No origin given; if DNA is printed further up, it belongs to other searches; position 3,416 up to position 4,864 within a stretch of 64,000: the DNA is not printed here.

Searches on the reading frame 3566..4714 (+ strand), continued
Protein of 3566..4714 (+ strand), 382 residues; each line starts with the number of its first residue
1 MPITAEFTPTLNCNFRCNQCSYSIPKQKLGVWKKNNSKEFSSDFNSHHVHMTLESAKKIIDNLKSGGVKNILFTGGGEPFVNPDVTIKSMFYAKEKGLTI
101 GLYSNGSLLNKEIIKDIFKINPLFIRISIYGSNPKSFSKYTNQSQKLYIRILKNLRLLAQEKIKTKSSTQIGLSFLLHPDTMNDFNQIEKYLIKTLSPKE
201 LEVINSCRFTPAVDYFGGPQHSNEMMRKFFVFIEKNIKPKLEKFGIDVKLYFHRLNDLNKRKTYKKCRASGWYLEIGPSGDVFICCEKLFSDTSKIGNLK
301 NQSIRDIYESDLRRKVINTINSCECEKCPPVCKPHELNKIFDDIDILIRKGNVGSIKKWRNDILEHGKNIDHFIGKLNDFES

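Call 55: search_protein_families(library=pfam, proteins=[L014:7638-7994:+, L015:4288-5361:+, L016:6563-7720:+, L017:9232-10146:+, L020:9207-10370:+, L012:862-2004:+, L012:3452-4429:+, L008:956-2035:+, L016:4005-4667:+, L033:5868-7001:+], max_evalue=0.001)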
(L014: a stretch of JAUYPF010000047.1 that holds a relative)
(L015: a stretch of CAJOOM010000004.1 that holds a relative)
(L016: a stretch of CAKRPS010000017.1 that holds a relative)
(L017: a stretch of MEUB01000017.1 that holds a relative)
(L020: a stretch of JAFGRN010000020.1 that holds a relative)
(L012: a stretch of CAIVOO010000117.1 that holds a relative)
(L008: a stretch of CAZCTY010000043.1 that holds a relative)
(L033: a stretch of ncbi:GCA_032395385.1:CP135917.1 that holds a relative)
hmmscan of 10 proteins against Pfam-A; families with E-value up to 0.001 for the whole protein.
L014:7638-7994:+ (118 aa): 0 families

L015:4288-5361:+ (357 aa): 0 families

L016:6563-7720:+ (385 aa): 1 family
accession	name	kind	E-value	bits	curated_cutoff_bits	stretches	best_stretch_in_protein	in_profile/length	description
PF07690.21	MFS_1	-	1.5e-33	116.6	33.4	2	14-340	5-347/347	Major Facilitator Superfamily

L017:9232-10146:+ (304 aa): 6 families
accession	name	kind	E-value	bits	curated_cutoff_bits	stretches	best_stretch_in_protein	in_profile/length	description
PF04321.23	RmlD_sub_bind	-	3.5e-41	141.6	27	1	1-280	1-263/287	RmlD substrate binding domain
PF01370.27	Epimerase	-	3.4e-16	59.8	20.9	1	4-199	2-210/240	NAD dependent epimerase/dehydratase family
PF02719.21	Polysacc_synt_2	-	6.2e-10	39.2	20.2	1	33-116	48-133/293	Polysaccharide biosynthesis protein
PF07993.18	NAD_binding_4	-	1.1e-06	28.5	20.1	1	61-122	88-147/258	Male sterility protein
PF16363.11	GDP_Man_Dehyd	-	2e-06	27.9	27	1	37-141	51-160/332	GDP-mannose 4,6 dehydratase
PF01073.25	3Beta_HSD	-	4.7e-06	26.3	22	1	40-116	47-121/280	3-beta hydroxysteroid dehydrogenase/isomerase family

L020:9207-10370:+ (387 aa): 1 family
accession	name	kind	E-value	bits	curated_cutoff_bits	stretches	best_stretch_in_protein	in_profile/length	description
PF01041.23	DegT_DnrJ_EryC1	-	1e-90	305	19.8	1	24-372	8-359/360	DegT/DnrJ/EryC1/StrS aminotransferase family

L012:862-2004:+ (380 aa): 7 families
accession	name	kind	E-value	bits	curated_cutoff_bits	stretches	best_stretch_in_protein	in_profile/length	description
PF13521.12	AAA_28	-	2.7e-17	63.9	27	1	2-168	1-164/164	AAA domain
PF02223.23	Thymidylate_kin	-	5.5e-13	49.4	27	1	189-365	1-181/185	Thymidylate kinase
PF13238.12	AAA_18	-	2.4e-12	47.8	29.4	1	3-82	1-81/128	AAA domain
PF01712.25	dNK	-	5.4e-06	26.7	27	0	187-322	1-141/203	Deoxynucleoside kinase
PF08433.16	KTI12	-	2.1e-05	24.6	22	1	187-327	4-122/271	Chromatin associated protein KTI12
PF13207.12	AAA_17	-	3.1e-05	24.7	27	0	11-80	6-78/136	AAA domain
PF13173.12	AAA_14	-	0.00019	21.9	27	0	3-48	5-56/129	AAA domain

L012:3452-4429:+ (325 aa): 0 families

L008:956-2035:+ (359 aa): 11 families
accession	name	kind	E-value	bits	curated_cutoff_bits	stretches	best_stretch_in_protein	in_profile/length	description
PF13847.12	Methyltransf_31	-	2.3e-18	66.7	27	1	153-270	2-124/145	Methyltransferase domain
PF13649.12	Methyltransf_25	-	4.6e-14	53.3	27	1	158-248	1-97/97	Methyltransferase domain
PF08241.18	Methyltransf_11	-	8.8e-13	49.2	21.2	1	159-252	1-95/95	Methyltransferase domain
PF13489.12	Methyltransf_23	-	5.2e-12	46.2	27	1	141-255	7-119/164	Methyltransferase domain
PF08242.18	Methyltransf_12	-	1.5e-10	42.1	30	1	159-250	1-98/98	Methyltransferase domain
PF05401.17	NodS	-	4e-07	30.5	24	1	113-252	5-144/201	Nodulation protein S (NodS)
PF05175.20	MTS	-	4.8e-06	26.7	23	1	147-253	23-139/170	Methyltransferase small domain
PF13679.12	Methyltransf_32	-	1.2e-05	25.8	27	1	140-228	10-109/143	Methyltransferase domain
PF01978.25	TrmB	-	6.1e-05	23.2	25.6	1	15-64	11-60/68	Sugar-specific transcriptional regulator TrmB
PF02527.21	GidB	-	7.7e-05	22.6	27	1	151-262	45-157/184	rRNA small subunit methyltransferase G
PF06080.18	DUF938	-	0.00041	20.6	27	1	139-182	10-53/202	Protein of unknown function (DUF938)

L016:4005-4667:+ (220 aa): 2 families
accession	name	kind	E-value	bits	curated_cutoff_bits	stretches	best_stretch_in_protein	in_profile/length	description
PF00027.35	cNMP_binding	-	3.8e-10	40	27.5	1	34-119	2-86/89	Cyclic nucleotide-binding domain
PF13545.12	HTH_Crp_2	-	1.1e-09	38.5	27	1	159-214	2-57/70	Crp-like helix-turn-helix domain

L033:5868-7001:+ (377 aa): 7 families
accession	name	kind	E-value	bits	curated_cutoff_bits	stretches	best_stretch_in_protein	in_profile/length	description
PF01266.30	DAO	-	8.4e-28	98.3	27.9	1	5-294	1-299/353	FAD dependent oxidoreductase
PF00890.30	FAD_binding_2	-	1.8e-06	27.9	20.4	1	5-44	1-39/414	FAD binding domain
PF07992.20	Pyr_redox_2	-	1.5e-05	25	26.1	1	4-206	1-108/291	Pyridine nucleotide-disulphide oxidoreductase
PF03486.20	HI0933_like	-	0.0001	22.3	50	1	5-38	2-35/244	HI0933-like protein Rossmann domain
PF01494.25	FAD_binding_3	-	0.00035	20.4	22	1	3-39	1-37/349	FAD binding domain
PF12831.13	FAD_oxidored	-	0.00059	19.7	27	0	5-37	1-33/416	FAD dependent oxidoreductase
PF13450.12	NAD_binding_8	-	0.00078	20.1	21.9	0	9-37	2-30/68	NAD(P)-binding Rossmann-like domain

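Call 57: search_protein_families(library=pfam, proteins=[L017:4511-5620:+, L017:5617-6588:+, L017:10293-12131:+, L020:4920-6041:+, L020:6068-7717:+, L020:10348-11943:+, L020:11913-12713:+, L015:917-2173:+, L016:7717-8316:+, L021:2181-3578:+], max_evalue=0.0001)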
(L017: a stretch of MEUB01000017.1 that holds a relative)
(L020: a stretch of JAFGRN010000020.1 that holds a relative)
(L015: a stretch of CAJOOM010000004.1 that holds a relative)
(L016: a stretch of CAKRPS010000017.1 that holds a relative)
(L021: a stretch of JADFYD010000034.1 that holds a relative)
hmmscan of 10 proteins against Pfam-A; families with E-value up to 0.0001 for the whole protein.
L017:4511-5620:+ (369 aa): 1 family
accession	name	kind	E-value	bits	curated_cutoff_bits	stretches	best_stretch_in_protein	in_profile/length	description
PF01916.23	DS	-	1.2e-85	287.8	27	1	47-339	1-285/288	Deoxyhypusine synthase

L017:5617-6588:+ (323 aa): 5 families
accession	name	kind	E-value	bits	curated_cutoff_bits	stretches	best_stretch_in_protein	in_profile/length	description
PF01370.27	Epimerase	-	1.3e-40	139.7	20.9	1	2-244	1-240/240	NAD dependent epimerase/dehydratase family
PF16363.11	GDP_Man_Dehyd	-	1.7e-20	74.2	27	1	4-298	2-304/332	GDP-mannose 4,6 dehydratase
PF04321.23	RmlD_sub_bind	-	1.7e-06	27.8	27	1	2-300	3-266/287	RmlD substrate binding domain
PF02719.21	Polysacc_synt_2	-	6.3e-06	26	20.2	0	136-271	131-256/293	Polysaccharide biosynthesis protein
PF01073.25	3Beta_HSD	-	6.9e-06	25.7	22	1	4-157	2-160/280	3-beta hydroxysteroid dehydrogenase/isomerase family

L017:10293-12131:+ (612 aa): 1 family
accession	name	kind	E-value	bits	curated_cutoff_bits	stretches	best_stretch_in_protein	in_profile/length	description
PF01704.24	UDPGP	-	2.5e-26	92.8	22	1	198-477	104-385/413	UTP--glucose-1-phosphate uridylyltransferase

L020:4920-6041:+ (373 aa): 3 families
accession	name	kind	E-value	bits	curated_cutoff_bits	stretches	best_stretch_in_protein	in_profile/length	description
PF16576.10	HlyD_D23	-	2.9e-13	50.1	30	1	91-313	8-193/214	Barrel-sandwich domain of CusB or HlyD membrane-fusion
PF13437.12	HlyD_3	-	6.2e-13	49.9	22.2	1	225-302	2-78/106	HlyD family secretion protein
PF13533.13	Biotin_lipoyl_2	-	4.5e-05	23.6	29.8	0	103-130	3-30/32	Biotin-lipoyl like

L020:6068-7717:+ (549 aa): 2 families
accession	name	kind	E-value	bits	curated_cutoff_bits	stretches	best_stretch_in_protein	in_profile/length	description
PF13632.12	Glyco_trans_2_3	-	2.8e-11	44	27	1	206-405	6-196/198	Glycosyl transferase family group 2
PF13641.12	Glyco_tranf_2_3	-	4.6e-05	24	27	1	159-343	47-230/230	Glycosyltransferase like family 2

L020:10348-11943:+ (531 aa): 2 families
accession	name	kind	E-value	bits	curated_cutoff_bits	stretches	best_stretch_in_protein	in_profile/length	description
PF00144.29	Beta-lactamase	-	2.6e-58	198.2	27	1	49-386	2-315/329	Beta-lactamase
PF11954.13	DUF3471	-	1.1e-11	45.5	29.3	1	429-516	2-89/103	Domain of unknown function (DUF3471)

L020:11913-12713:+ (266 aa): 1 family
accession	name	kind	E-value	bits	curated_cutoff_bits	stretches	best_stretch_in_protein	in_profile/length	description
PF01026.27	TatD_DNase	-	4.5e-50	170.8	27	1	17-260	2-247/253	TatD related DNase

L015:917-2173:+ (418 aa): 0 families

L016:7717-8316:+ (199 aa): 2 families
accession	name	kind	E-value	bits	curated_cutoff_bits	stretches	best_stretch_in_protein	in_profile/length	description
PF01966.28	HD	-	2.1e-09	38.1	22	1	27-138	4-113/116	HD domain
PF08668.18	HDOD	-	5.2e-05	23.3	22.9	1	25-61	96-133/196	HDOD domain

L021:2181-3578:+ (465 aa): 3 families
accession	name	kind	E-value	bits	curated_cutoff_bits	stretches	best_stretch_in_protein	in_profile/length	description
PF13487.12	HD_5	-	4.5e-35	121.3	27.2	1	292-456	3-170/170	HD domain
PF01966.28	HD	-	5.2e-22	78.8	22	1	305-425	3-116/116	HD domain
PF00672.30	HAMP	-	2.4e-14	53.8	25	1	224-275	1-52/53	HAMP domain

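Call 64: search_solved_structures(query=A1, max_evalue=0.00001, show_alignments=1)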
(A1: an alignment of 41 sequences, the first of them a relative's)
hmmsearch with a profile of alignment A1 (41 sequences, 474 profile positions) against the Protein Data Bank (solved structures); distinct sequences matched with E-value up to 0.00001: 8.
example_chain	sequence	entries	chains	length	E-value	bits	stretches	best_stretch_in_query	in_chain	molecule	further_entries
8hzv_A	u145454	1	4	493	2.9e-15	59.4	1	140-300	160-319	Radical S-Adenosyl-L-methionine Enzyme DesII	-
8hzy_A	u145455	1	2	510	3.2e-15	59.3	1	140-300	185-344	DesII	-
5wgg_A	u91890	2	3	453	1.2e-07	34.3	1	142-400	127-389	Radical SAM domain protein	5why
2fb2_A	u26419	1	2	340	1.2e-06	31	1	109-247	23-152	Molybdenum cofactor biosynthesis protein A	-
1tv7_A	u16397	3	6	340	1.2e-06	30.9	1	109-247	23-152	Molybdenum cofactor biosynthesis protein A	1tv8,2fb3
7vob_C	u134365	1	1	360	1.7e-06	30.5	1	139-241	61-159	Cytosylglucuronate decarboxylase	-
7voc_C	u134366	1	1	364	1.7e-06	30.5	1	139-241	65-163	Cytosylglucuronate decarboxylase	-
6efn_A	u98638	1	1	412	7e-06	28.5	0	142-256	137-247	Sporulation killing factor maturation protein SkfB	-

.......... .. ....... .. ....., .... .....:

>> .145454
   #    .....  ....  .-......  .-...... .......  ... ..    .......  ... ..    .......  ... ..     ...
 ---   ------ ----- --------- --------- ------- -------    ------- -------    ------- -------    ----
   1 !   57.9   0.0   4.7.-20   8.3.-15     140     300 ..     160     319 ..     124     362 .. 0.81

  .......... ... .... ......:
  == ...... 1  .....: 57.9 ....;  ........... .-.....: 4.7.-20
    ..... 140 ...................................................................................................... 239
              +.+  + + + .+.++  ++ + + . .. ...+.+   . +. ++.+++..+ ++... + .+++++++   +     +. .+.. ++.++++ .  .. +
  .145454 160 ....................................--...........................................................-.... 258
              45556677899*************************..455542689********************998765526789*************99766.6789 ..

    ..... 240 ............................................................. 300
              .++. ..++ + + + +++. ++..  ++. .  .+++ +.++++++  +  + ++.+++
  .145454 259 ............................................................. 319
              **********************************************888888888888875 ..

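Call 66: search_solved_structures(query=A3, max_evalue=1)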
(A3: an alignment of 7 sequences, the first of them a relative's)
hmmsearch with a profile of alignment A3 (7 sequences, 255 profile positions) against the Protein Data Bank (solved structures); distinct sequences matched with E-value up to 1: 1.
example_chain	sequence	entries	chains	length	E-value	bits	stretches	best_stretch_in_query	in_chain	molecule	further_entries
2cmw_A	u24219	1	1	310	0.65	12.7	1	70-135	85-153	CASEIN KINASE I ISOFORM GAMMA-1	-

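Call 68: search_dna_similar(query=P0001, collection=phages, mode=protein, max_evalue=0.00001, max_rows=8)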
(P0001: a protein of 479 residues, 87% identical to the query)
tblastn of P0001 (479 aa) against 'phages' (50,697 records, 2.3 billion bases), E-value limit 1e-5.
Records with a match: 5; places in all: 5; records where one place covers at least 80% of the query: 0.
Best place of each record, by identity: <60% 5.
By first word of the organism name: uncultured 2; Bacteriophage 1; Caudoviricetes 1; Synechococcus 1.
By host as written in the record: - 4; Synechococcus sp. MIT S9220 1.
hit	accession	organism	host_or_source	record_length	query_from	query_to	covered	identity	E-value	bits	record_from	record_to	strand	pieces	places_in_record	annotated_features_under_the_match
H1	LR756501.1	uncultured phage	metagenomic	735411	99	407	65%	24.7%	9e-14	80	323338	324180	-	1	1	record has no annotation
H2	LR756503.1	uncultured phage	metagenomic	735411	99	407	65%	24.7%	9e-14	80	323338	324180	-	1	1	record has no annotation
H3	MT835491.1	Bacteriophage sp.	human fecal samples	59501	99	401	63%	24.4%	5e-8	62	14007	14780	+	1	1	record has no annotation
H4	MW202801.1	Caudoviricetes sp.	Manatee Spring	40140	84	412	69%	22.5%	5e-10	68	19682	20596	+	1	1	putative fe/-s oxidoreductase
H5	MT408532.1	Synechococcus phage SynMITS9220M01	Synechococcus sp. MIT S9220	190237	99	228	27%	29.5%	5e-7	59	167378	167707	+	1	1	hypothetical protein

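Call 69: search_dna_similar(query=P0001, collection=plasmids, mode=protein, max_evalue=0.00001, max_rows=8)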
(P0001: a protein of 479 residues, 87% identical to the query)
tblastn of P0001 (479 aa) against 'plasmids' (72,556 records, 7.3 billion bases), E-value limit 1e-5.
Records with a match: 20; places in all: 25; records where one place covers at least 80% of the query: 0.
Best place of each record, by identity: <60% 20.
By first word of the organism name: Bacillus 8; Clostridium 5; Brachyspira 2; Azospirillum 1; Solidesulfovibrio 1; Halolamina 1; Paenibacillus 1; Streptomyces 1.
By predicted mobility (MOB-suite, as given by PLSDB): non-mobilizable 10; mobilizable 8; conjugative 2.
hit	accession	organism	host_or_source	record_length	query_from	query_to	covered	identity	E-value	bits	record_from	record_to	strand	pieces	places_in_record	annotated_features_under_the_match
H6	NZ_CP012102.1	Bacillus thuringiensis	whole organism,soil sample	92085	80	417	71%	26.1%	4e-7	61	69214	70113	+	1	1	radical SAM protein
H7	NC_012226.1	Brachyspira hyodysenteriae WA1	-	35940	99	410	65%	27.3%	4e-7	61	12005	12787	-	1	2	radical SAM protein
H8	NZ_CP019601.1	Brachyspira hyodysenteriae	pig,plasmid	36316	99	410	65%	27.3%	4e-7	61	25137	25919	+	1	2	radical SAM protein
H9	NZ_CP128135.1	Bacillus mycoides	bacterial isolate,field soil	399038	98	417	67%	26.4%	1e-7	62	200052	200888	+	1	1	radical SAM protein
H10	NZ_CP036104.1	Bacillus mycoides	cell culture,soil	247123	98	417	67%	26.4%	1e-7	62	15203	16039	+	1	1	radical SAM protein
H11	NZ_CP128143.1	Bacillus mycoides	bacterial isolate,field soil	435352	98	417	67%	26.4%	1e-7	62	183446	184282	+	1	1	radical SAM/SPASM domain-containing protein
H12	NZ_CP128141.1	Bacillus mycoides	bacterial isolate,field soil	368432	98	417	67%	26.4%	4e-7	61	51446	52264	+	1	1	radical SAM protein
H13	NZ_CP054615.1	Azospirillum oryzae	cell culture,soil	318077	97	439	72%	23.8%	4e-13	80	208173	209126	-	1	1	radical SAM protein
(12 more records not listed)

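Call 70: search_protein_representatives(alignment_id=A1)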
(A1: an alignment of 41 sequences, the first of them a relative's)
Query: 41 sequences, 474 profile positions. Proteins with E-value up to 0.001 (for the whole library): 29592; up to 1e-10: 5436; up to 1e-30: 393. The best 150 are listed.
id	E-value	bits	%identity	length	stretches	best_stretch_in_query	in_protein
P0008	4.2e-181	619.5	-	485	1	1-474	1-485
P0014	3.6e-180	616.4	-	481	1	3-474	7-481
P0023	2.5e-173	593.9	-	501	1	3-474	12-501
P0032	1.5e-169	581.4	-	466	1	4-474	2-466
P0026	1.1e-160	552.1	-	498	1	5-474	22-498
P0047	1.3e-160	551.9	-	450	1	50-474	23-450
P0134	5.9e-159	546.4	-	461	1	4-474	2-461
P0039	1.1e-153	529.0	-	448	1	3-474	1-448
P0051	1.6e-151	521.9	-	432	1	63-474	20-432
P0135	3.0e-148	511.2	-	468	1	3-473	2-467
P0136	4.8e-136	470.9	-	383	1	78-474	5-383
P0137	8.4e-127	440.4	-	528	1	69-463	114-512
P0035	4.6e-121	421.5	-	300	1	173-474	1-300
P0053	1.1e-119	416.9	-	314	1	160-474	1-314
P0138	3.1e-114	399.0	-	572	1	75-462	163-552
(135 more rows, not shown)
